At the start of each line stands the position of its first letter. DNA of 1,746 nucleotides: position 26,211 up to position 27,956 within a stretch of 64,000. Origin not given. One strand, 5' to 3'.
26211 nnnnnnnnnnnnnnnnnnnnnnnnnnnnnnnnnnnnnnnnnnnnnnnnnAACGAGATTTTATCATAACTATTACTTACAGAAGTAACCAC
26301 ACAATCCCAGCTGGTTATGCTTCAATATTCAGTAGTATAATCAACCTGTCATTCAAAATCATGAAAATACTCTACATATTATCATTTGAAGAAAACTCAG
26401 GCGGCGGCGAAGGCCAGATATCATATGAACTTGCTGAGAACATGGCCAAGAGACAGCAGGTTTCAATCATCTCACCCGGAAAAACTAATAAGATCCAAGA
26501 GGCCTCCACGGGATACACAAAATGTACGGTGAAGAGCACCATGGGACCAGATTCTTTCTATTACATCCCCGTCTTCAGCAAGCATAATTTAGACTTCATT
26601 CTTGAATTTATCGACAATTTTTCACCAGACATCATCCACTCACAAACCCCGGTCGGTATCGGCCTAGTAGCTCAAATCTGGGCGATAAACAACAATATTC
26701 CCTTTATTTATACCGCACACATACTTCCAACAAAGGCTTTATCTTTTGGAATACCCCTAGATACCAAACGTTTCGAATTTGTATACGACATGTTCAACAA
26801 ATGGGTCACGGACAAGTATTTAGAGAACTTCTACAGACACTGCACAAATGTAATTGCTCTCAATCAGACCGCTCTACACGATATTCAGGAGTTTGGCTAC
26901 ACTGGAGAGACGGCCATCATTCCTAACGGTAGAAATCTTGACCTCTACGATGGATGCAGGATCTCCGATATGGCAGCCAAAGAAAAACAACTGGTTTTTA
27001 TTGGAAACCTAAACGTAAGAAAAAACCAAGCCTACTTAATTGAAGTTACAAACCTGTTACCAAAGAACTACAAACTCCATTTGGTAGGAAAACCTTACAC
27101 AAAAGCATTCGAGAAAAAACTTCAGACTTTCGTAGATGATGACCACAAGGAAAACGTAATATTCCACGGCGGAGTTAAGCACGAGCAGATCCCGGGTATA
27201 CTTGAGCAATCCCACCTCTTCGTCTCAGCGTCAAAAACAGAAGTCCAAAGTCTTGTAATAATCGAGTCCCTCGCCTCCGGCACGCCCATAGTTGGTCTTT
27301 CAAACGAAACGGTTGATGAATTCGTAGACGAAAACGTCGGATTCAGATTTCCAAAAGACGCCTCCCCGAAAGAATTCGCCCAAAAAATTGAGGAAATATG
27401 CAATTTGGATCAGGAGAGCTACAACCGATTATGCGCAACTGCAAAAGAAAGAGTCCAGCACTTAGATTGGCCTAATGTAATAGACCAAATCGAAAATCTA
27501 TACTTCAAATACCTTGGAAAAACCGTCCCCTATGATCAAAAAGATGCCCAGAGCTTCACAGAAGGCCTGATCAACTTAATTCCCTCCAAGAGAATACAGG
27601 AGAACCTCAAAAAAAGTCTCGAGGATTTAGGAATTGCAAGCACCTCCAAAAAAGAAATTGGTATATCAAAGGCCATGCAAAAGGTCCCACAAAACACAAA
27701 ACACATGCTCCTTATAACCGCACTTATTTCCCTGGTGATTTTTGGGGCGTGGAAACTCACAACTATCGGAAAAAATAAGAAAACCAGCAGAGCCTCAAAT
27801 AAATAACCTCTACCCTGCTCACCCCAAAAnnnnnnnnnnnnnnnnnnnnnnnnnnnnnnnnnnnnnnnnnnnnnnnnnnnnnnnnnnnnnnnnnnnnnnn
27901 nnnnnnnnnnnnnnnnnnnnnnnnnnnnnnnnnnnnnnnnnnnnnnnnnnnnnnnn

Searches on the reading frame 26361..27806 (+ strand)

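Call 28: search_protein_families(library=pfam, proteins=[window:26361-27806:+], max_evalue=0.01)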
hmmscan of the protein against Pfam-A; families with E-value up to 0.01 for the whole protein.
window:26361-27806:+ (481 aa): 7 families
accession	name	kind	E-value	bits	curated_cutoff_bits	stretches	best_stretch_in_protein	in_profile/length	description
PF00534.26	Glycos_transf_1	-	3.5e-23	82.5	26.4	1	206-363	13-171/172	Glycosyl transferases group 1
PF13692.12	Glyco_trans_1_4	-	2.7e-21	76.8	27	1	209-346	2-139/142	Glycosyl transferases group 1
PF13439.12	Glyco_transf_4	-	3.2e-18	66.8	28.5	1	15-194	2-169/170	Glycosyltransferase Family 4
PF13579.12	Glyco_trans_4_4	-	1.1e-07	32.8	29.7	1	15-190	1-158/158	Glycosyl transferase 4-like domain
PF13477.12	Glyco_trans_4_2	-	3.2e-06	27.8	23.4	1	25-123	17-110/139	Glycosyl transferase 4-like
PF13524.12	Glyco_trans_1_2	-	1.7e-05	25.2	25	1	235-376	13-141/144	Glycosyl transferase-like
PF04583.17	Baculo_p74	-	0.0044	17.1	23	0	374-460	25-111/215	Baculoviridae p74 conserved region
